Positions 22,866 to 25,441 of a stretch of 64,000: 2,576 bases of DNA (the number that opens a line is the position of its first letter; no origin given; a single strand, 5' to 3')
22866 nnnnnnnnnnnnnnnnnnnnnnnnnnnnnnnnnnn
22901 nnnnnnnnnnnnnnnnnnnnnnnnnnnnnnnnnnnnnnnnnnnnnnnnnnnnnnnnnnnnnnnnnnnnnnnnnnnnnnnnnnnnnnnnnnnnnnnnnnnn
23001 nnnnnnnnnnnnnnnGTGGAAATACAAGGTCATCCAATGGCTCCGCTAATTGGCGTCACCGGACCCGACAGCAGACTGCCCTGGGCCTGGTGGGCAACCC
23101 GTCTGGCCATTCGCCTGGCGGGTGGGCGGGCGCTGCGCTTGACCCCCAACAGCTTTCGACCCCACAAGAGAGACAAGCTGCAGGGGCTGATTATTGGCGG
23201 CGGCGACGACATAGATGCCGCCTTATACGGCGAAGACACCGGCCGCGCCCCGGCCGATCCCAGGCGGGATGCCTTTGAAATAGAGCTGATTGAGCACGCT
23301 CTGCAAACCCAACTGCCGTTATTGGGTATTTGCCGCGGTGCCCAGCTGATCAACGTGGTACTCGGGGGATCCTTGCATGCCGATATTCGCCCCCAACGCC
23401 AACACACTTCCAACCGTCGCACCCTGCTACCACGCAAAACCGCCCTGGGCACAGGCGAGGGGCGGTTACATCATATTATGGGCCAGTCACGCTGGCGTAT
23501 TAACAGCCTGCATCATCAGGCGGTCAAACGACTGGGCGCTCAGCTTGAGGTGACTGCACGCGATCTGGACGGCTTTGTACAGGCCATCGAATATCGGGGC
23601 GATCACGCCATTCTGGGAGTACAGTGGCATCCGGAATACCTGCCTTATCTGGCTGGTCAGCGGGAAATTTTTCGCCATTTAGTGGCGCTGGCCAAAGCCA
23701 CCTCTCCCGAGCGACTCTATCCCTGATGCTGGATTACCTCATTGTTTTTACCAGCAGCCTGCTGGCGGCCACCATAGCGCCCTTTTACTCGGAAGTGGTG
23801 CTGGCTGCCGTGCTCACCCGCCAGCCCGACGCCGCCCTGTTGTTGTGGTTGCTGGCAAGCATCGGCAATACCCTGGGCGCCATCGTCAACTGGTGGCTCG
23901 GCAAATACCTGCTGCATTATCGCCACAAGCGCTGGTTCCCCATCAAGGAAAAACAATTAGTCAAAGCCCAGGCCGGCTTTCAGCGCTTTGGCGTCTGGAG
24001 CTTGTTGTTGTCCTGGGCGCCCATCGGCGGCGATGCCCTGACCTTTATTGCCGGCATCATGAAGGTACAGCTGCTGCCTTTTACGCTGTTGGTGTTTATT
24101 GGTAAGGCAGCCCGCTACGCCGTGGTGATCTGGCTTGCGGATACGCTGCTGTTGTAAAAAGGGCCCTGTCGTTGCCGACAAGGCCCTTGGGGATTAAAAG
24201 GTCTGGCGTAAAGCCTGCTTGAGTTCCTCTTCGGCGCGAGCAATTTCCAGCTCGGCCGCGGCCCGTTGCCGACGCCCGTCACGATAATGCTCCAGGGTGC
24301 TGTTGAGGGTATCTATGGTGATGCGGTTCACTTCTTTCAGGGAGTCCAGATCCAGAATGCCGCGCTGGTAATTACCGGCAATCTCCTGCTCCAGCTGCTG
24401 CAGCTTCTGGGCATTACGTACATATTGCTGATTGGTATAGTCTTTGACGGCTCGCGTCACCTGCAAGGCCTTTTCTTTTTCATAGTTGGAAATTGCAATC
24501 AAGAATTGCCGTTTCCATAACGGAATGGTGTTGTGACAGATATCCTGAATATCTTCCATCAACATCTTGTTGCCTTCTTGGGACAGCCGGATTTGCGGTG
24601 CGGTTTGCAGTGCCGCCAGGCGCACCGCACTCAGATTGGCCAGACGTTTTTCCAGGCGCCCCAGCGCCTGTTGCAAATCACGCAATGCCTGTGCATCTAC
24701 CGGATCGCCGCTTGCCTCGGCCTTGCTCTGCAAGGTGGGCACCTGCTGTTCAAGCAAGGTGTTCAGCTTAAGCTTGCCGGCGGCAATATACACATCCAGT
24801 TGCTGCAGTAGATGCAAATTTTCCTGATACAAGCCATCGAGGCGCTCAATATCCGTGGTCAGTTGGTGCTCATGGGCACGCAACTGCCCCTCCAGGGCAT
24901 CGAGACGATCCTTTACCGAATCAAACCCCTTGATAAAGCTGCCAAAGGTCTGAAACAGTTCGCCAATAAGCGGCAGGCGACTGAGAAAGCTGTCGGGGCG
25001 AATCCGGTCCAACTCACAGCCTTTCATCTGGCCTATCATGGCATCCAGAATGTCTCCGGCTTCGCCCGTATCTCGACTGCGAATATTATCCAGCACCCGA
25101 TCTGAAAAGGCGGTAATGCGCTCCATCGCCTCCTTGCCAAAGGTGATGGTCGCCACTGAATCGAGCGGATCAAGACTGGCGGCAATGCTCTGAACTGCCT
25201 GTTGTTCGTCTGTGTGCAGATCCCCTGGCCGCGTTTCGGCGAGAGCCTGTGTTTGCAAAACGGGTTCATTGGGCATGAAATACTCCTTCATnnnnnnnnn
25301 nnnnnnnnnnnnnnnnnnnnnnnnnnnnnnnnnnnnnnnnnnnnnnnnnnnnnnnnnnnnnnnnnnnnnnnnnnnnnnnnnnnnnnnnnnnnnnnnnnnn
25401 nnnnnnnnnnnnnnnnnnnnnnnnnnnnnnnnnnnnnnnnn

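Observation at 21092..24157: torD-like / DUF2956 / amidoligase / C26 gamma-glutamyl hydrolase / yqaA operon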

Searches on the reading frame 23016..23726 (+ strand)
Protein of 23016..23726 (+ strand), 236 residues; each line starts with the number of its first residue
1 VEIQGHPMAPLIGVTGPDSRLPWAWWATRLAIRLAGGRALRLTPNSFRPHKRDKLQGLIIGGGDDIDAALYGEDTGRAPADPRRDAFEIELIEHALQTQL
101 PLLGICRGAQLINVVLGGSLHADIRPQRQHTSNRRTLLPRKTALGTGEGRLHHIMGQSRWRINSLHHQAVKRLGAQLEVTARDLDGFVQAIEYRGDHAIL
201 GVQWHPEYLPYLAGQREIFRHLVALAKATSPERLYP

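Call 3: search_protein_families(library=pfam, proteins=[window:23016-23726:+], max_evalue=0.01)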
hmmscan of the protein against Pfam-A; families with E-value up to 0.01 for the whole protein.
window:23016-23726:+ (236 aa): 2 families
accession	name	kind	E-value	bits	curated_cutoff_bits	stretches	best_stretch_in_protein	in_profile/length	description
PF07722.19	Peptidase_C26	-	9.1e-46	156.8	20.5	1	32-207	33-219/219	Peptidase C26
PF00117.34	GATase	-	4.4e-16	59.5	22.8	1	79-223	52-188/190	Glutamine amidotransferase class-I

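Call 4: search_protein_families(library=ncbifam, proteins=[window:23016-23726:+], max_evalue=0.01)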
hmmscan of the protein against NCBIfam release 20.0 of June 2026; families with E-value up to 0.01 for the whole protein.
window:23016-23726:+ (236 aa): 25 families
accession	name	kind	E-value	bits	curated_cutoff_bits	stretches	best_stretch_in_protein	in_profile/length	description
NF008471.0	PRK11366.1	equivalog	8e-25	87.7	266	1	53-209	60-226/254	gamma-glutamyl-gamma-aminobutyrate hydrolase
NF045546.1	GCDPHdlase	equivalog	9.4e-18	65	250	1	53-208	53-181/198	gamma-glutamyl-CDP-amidate hydrolase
NF001975.0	PRK00758.1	equivalog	2.9e-12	46.6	198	1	41-226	29-182/185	GMP synthase subunit A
NF005849.0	PRK07765.1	equivalog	1e-10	41.2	308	1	78-221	55-188/219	aminodeoxychorismate/anthranilate synthase component II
NF006562.0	PRK09065.1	equivalog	2.9e-10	40.1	205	1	91-210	82-192/242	glutamine amidotransferase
TIGR00888.1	guaA_Nterm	equivalog_domain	3.1e-10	39.8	172.15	1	90-220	61-179/188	glutamine-hydrolyzing GMP synthase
NF011201.0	PRK14607.1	equivalog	5.3e-10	38.6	670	1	79-216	54-180/534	bifunctional anthranilate synthase component II/anthranilate phosphoribosyltransferase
TIGR01815.1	TrpE-clade3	equivalog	6.4e-10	37.6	739.15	1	85-216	573-696/717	anthranilate synthase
NF010081.0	PRK13566.1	equivalog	1.6e-09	36.6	645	1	87-215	587-707/729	anthranilate synthase component I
NF000848.1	PRK00074.1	equivalog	2.3e-08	33.1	400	1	93-227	64-189/512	glutamine-hydrolyzing GMP synthase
NF003792.0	PRK05380.1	equivalog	3.4e-07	29.3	308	1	159-229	460-529/534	CTP synthase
TIGR00566.1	trpG_papA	subfamily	4.6e-07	29.8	121.05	1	78-209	53-177/192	glutamine amidotransferase of anthranilate synthase or aminodeoxychorismate synthase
TIGR01368.1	CPSaseIIsmall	equivalog_domain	6e-07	28.7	307.35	1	79-119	226-266/361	glutamine-hydrolyzing carbamoyl-phosphate synthase small subunit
NF005072.0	PRK06490.1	equivalog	1.1e-06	27.8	339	1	88-123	81-116/251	glutamine amidotransferase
NF005458.0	PRK07053.1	equivalog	9.8e-06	25.1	250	1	88-121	72-105/234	glutamine amidotransferase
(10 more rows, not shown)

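Call 16: search_solved_structures(query=window:23037-23726:+, max_evalue=0.00001, show_alignments=2)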
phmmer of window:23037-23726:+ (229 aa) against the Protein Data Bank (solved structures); distinct sequences matched with E-value up to 0.00001: 5.
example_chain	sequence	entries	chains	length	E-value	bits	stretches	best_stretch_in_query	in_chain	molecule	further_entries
3fij_A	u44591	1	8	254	1.6e-26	96.6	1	45-222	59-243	Lin1909 protein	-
6vtv_A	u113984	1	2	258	8.1e-22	81.2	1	42-202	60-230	Gamma-glutamyl-gamma-aminobutyrate hydrolase PuuD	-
7d4r_A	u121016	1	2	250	1.1e-18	70.9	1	45-202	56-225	Probable glutamine amidotransferase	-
7d53_A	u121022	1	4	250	9.6e-18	67.9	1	45-202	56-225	Probable glutamine amidotransferase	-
7d50_A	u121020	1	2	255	9.9e-18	67.8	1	45-202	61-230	Probable glutamine amidotransferase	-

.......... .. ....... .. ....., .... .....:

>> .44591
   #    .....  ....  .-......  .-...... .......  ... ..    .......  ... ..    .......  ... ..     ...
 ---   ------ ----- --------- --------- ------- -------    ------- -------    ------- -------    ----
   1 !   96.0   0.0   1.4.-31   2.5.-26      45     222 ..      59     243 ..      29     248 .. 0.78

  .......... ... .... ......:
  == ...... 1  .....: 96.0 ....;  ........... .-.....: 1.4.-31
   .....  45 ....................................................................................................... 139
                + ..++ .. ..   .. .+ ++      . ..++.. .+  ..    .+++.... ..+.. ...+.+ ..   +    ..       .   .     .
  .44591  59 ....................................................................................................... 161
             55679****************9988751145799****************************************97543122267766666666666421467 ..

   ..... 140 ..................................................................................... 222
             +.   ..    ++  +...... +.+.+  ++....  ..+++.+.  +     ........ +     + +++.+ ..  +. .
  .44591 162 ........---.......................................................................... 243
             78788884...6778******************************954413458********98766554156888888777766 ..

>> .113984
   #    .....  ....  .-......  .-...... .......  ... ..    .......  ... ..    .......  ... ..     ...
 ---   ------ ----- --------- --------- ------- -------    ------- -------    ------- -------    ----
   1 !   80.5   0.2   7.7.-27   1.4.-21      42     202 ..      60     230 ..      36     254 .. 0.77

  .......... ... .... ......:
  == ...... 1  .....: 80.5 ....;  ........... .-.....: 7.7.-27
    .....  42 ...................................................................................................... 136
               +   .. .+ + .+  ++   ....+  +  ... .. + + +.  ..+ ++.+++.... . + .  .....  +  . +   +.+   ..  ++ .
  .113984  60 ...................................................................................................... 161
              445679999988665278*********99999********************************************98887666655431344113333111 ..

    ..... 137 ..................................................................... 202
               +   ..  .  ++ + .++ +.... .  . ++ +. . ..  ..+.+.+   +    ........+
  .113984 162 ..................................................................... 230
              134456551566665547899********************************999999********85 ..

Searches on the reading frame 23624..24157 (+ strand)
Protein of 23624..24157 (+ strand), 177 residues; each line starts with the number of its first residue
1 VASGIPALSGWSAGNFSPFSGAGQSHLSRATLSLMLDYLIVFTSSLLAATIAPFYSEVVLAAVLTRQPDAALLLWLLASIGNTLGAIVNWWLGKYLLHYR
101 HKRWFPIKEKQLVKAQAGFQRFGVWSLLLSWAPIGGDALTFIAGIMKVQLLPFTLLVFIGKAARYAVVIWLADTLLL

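Call 3: search_protein_families(library=pfam, proteins=[window:23624-24157:+], max_evalue=0.01)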
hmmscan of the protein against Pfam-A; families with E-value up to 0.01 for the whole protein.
window:23624-24157:+ (177 aa): 1 family
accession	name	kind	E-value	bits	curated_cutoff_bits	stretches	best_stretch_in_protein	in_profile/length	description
PF09335.16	VTT_dom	-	6.2e-13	49.7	33.9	1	70-169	15-118/123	VTT domain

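Call 4: search_protein_families(library=ncbifam, proteins=[window:23624-24157:+], max_evalue=0.01)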
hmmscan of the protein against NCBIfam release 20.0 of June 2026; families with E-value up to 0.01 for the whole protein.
window:23624-24157:+ (177 aa): 2 families
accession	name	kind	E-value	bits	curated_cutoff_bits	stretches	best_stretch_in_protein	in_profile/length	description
NF052605.1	UndecprPTUptAStph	equivalog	3.9e-07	30.3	300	1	38-174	14-161/197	undecaprenyl phosphate transporter UptA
NF052604.1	UndecprPTUtpABac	equivalog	0.00045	20.3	250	1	56-171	31-153/198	undecaprenyl phosphate transporter UptA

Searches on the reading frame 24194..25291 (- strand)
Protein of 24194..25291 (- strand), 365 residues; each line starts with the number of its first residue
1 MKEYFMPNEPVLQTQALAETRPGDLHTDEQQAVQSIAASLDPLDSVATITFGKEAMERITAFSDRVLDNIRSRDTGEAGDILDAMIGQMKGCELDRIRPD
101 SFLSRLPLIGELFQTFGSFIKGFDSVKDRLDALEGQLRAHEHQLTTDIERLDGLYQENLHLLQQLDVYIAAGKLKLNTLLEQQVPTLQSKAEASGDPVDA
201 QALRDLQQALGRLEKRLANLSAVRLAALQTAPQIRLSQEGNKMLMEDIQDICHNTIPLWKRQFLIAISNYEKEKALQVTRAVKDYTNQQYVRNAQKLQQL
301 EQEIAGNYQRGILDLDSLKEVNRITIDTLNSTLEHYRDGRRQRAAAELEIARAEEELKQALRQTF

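Call 3: search_protein_families(library=pfam, proteins=[window:24194-25291:-], max_evalue=0.01)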
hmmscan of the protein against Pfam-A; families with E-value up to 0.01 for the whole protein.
window:24194-25291:- (365 aa): 1 family
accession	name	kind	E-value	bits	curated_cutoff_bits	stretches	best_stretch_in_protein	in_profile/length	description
PF05816.16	TelA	-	1.2e-79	268.3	30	1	33-362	1-331/332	Toxic anion resistance protein (TelA)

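Call 4: search_protein_families(library=ncbifam, proteins=[window:24194-25291:-], max_evalue=0.01)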
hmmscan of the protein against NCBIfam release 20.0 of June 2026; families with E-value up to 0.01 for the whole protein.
window:24194-25291:- (365 aa): 0 families

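Call 56: search_protein_families(library=padloc, proteins=[window:24194-25291:-], max_evalue=0.001)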
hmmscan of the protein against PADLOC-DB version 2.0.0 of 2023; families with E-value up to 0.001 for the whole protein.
window:24194-25291:- (365 aa): 0 families
